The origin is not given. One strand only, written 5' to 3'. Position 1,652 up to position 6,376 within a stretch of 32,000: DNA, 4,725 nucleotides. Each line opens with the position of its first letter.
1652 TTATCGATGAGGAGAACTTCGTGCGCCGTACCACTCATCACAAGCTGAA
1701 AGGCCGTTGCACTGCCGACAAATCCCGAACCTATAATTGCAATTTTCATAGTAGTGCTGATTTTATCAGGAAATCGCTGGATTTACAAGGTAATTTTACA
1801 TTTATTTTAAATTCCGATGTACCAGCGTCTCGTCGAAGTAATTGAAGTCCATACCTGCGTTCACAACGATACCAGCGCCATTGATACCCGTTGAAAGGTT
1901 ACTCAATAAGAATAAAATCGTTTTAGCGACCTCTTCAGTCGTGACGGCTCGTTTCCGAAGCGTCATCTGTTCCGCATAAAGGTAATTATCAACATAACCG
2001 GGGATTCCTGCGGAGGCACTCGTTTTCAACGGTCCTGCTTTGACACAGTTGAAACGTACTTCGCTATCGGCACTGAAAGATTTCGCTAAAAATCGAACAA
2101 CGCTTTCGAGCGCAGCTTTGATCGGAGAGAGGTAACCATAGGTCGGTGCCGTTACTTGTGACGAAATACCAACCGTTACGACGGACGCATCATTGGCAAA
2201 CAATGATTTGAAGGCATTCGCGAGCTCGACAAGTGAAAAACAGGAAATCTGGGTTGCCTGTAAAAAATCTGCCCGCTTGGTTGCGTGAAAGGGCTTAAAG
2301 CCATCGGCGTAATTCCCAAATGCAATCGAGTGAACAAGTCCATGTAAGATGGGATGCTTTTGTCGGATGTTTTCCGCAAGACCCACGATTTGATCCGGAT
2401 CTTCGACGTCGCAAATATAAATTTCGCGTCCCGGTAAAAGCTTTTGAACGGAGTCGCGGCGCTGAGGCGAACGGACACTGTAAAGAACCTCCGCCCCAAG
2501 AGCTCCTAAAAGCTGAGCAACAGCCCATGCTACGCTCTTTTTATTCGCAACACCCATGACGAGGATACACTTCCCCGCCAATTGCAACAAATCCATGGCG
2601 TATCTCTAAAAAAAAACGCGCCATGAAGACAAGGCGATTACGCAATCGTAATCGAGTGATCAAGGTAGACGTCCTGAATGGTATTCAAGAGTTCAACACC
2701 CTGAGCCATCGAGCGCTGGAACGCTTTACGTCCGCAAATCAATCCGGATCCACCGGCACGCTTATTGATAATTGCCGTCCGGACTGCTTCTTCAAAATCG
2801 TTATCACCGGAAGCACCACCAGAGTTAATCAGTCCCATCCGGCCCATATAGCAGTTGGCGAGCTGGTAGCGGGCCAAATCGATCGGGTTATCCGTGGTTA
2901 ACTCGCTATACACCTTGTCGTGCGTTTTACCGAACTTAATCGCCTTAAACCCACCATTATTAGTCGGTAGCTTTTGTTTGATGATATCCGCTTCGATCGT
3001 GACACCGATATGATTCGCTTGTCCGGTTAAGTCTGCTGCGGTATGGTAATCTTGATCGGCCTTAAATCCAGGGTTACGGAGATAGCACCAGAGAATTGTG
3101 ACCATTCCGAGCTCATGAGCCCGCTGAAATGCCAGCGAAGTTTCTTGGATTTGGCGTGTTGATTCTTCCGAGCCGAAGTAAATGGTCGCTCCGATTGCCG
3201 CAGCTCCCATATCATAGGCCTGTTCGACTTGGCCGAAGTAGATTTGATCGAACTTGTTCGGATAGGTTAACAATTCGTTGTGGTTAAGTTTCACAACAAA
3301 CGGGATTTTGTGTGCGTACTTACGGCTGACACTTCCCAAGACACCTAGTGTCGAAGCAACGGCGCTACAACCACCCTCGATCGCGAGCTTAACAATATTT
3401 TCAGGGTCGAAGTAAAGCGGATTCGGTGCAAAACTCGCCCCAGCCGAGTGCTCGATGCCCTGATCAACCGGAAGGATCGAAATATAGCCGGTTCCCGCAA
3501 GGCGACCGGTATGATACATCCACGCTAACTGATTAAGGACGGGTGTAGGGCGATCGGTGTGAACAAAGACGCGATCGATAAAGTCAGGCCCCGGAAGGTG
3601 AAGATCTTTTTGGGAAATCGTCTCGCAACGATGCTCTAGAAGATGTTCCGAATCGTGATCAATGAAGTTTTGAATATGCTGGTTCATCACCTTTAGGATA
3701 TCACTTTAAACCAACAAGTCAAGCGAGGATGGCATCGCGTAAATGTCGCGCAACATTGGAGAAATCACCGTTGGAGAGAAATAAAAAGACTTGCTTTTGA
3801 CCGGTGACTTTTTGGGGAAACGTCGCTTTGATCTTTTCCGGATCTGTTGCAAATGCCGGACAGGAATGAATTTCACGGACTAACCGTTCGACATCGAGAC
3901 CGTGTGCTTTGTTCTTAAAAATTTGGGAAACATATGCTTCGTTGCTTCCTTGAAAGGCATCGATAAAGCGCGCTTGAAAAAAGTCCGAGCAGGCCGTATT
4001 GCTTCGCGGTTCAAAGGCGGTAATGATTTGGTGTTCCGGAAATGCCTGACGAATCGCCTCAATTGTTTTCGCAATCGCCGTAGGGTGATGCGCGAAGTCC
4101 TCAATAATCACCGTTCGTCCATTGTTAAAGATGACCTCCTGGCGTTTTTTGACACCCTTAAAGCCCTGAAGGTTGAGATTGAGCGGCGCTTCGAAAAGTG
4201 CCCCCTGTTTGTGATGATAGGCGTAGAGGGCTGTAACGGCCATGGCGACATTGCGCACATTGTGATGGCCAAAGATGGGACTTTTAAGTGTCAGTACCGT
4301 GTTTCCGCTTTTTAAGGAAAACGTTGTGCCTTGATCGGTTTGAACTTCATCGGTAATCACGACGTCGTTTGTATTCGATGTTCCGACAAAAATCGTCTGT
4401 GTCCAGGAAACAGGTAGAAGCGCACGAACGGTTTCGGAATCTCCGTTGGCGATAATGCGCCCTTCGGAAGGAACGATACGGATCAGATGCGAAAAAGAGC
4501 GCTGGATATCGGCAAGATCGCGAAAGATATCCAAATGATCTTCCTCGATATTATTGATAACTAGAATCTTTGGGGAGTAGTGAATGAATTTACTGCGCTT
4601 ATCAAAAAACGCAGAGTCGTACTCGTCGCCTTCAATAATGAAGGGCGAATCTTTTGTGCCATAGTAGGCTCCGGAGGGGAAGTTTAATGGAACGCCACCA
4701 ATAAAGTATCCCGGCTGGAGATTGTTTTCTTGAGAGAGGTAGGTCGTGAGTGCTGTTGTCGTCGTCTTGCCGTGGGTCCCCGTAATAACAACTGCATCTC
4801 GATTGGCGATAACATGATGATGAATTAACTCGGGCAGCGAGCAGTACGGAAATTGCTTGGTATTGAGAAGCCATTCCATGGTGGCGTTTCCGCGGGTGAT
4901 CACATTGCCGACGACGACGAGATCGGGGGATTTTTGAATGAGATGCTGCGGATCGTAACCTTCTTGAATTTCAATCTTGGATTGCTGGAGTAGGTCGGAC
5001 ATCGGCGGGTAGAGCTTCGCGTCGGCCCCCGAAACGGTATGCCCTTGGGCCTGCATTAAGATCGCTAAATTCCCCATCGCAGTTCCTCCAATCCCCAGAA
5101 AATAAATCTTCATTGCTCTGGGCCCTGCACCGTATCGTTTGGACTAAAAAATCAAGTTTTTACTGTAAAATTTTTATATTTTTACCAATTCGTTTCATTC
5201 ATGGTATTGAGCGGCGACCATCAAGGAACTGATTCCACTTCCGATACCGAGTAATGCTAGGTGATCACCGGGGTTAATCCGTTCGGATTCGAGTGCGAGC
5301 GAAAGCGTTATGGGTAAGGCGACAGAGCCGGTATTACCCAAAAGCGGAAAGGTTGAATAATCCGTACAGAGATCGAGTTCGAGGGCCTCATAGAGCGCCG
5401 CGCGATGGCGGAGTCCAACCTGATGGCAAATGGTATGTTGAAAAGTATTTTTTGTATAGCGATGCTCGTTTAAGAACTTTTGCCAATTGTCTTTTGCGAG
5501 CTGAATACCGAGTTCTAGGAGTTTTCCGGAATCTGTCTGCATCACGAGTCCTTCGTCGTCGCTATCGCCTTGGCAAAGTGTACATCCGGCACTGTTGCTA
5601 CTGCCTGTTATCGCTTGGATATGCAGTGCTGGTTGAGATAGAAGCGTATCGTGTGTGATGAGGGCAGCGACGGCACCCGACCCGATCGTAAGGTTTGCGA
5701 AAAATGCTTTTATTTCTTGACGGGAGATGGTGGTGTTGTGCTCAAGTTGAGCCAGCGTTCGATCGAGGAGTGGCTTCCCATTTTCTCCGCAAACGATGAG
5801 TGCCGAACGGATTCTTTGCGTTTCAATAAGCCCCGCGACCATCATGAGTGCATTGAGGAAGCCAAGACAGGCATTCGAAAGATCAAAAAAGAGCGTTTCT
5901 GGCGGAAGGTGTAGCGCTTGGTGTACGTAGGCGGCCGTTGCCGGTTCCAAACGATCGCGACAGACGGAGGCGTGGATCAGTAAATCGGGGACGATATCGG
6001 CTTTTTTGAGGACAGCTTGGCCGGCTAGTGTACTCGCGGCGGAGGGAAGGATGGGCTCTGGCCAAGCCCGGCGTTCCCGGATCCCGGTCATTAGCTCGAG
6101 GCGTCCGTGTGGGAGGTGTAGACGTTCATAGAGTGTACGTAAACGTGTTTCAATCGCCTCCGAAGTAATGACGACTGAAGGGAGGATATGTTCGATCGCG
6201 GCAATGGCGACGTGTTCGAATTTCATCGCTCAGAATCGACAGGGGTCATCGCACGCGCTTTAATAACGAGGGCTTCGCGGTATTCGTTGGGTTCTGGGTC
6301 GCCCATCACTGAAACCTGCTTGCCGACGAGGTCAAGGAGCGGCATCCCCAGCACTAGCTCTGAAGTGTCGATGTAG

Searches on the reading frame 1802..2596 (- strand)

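Call 5: search_protein_families(library=pfam, proteins=[window:1802-2596:-], max_evalue=0.001)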
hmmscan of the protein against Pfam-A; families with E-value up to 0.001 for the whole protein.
window:1802-2596:- (264 aa): 2 families
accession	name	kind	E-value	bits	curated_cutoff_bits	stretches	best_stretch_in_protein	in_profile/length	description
PF13561.12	adh_short_C2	-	3.9e-55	187.4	27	1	15-249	1-235/236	Enoyl-(Acyl carrier protein) reductase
PF00106.31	adh_short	-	2.9e-12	46.9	26.6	1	10-195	2-187/195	short chain dehydrogenase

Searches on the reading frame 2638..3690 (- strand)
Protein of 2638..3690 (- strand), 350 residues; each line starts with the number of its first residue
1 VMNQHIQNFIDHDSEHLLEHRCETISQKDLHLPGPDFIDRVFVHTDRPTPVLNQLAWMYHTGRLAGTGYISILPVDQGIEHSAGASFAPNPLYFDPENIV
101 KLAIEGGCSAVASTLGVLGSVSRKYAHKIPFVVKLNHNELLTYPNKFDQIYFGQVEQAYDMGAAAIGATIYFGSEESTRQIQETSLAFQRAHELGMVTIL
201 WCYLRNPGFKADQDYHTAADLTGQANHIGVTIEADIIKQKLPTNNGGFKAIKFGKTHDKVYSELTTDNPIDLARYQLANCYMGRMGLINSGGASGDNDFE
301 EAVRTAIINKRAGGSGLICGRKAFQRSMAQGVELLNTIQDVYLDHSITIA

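Call 5: search_protein_families(library=pfam, proteins=[window:2638-3690:-], max_evalue=0.001)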
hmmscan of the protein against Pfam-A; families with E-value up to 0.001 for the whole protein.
window:2638-3690:- (350 aa): 1 family
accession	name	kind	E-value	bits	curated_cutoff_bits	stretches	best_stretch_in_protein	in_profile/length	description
PF01791.15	DeoC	-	3.2e-66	223.7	23.8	1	70-326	1-229/229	DeoC/LacD family aldolase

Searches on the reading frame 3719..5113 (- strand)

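Call 5: search_protein_families(library=pfam, proteins=[window:3719-5113:-], max_evalue=0.001)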
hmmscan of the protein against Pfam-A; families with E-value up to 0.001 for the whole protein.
window:3719-5113:- (464 aa): 3 families
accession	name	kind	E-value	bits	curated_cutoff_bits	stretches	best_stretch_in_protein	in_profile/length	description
PF08245.18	Mur_ligase_M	-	4.9e-21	76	24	1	110-295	1-199/200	Mur ligase middle domain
PF01225.30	Mur_ligase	-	3.2e-11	43.9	21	1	2-96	1-86/95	Mur ligase family, catalytic domain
PF02875.26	Mur_ligase_C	-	1.1e-07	33.1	28.4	1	324-416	2-92/127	Mur ligase, glutamate ligase domain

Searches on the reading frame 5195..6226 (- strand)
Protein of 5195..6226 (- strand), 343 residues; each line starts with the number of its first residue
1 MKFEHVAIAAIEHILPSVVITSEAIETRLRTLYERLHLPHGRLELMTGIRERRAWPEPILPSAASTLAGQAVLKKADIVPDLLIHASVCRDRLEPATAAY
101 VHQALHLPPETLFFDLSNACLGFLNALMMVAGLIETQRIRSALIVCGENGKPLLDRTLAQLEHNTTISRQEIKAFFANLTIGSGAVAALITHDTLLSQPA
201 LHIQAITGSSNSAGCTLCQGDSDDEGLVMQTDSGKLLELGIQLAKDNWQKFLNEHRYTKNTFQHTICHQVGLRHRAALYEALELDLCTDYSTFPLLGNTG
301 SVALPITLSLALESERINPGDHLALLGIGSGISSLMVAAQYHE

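Call 5: search_protein_families(library=pfam, proteins=[window:5195-6226:-], max_evalue=0.001)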
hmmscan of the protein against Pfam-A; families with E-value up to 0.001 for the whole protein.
window:5195-6226:- (343 aa): 2 families
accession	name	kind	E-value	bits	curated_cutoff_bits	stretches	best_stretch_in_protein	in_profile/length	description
PF08541.16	ACP_syn_III_C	-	1e-12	48.4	26.6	1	252-334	1-83/90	3-Oxoacyl-[acyl-carrier-protein (ACP)] synthase III C terminal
PF08545.16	ACP_syn_III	-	2.8e-08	34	24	1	114-157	1-44/80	3-Oxoacyl-[acyl-carrier-protein (ACP)] synthase III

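Call 18: search_protein_families(library=ncbifam, proteins=[window:5195-6226:-], max_evalue=0.01)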
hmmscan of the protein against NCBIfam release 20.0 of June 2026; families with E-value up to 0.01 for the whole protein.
window:5195-6226:- (343 aa): 10 families
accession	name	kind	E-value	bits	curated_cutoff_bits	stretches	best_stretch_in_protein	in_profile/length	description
NF006720.0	PRK09258.1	equivalog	3.2e-108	362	285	1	1-340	1-337/338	3-oxoacyl-ACP synthase III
NF006829.0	PRK09352.1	subfamily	4.6e-26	91.6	249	1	5-333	4-313/322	beta-ketoacyl-ACP synthase 3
NF004623.0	PRK05963.1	equivalog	2.5e-21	76.3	437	1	6-336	6-323/328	beta-ketoacyl-ACP synthase III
TIGR00747.1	fabH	subfamily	4.5e-19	68.7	292.1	1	44-333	34-314/322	beta-ketoacyl-ACP synthase III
NF005541.0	PRK07204.1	equivalog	7.2e-16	58.5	402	1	6-334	5-322/329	beta-ketoacyl-ACP synthase III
NF009519.0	PRK12880.1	equivalog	6.4e-11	42.1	436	1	41-149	40-150/353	beta-ketoacyl-ACP synthase III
NF003274.0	PRK04262.1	equivalog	1.9e-05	23.8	244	0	71-147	61-140/347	hydroxymethylglutaryl-CoA synthase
TIGR01835.1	HMG-CoA-S_prok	equivalog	2.4e-05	23.3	360.35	1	96-147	85-136/382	hydroxymethylglutaryl-CoA synthase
NF005308.0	PRK06840.1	equivalog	5.6e-05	22.3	315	1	4-156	3-152/339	3-oxoacyl-ACP synthase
NF005293.2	PRK06816.1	subfamily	0.00064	18.9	450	0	81-218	84-226/378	StlD/DarB family beta-ketosynthase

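Call 27: find_related_loci(query=window:5195-6226:-, collection=genome_contigs, flank=10000)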
Query window:5195-6226:- (343 aa) in genome_contigs; peptide patterns used: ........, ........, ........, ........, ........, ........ (x = any residue, [..] = any of these).
71 stretches matched a pattern; 2 encode a relative of the query (tblastn E <= 1e-3); 2 distinct loci.
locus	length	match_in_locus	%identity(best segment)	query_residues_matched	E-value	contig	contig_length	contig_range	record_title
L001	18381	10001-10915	26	8-325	9e-13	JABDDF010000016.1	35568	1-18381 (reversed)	MAG: Gammaproteobacteria bacterium isolate BWMinHeated_Nextera58_MAG3 3300020854.a:Ga0207126_1032, whole genome shotgun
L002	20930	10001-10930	21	8-333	1e-6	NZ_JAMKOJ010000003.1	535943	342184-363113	Allorhizobium sonneratiae strain BGMRC 0089 Scaffold3, whole genome shotgun sequence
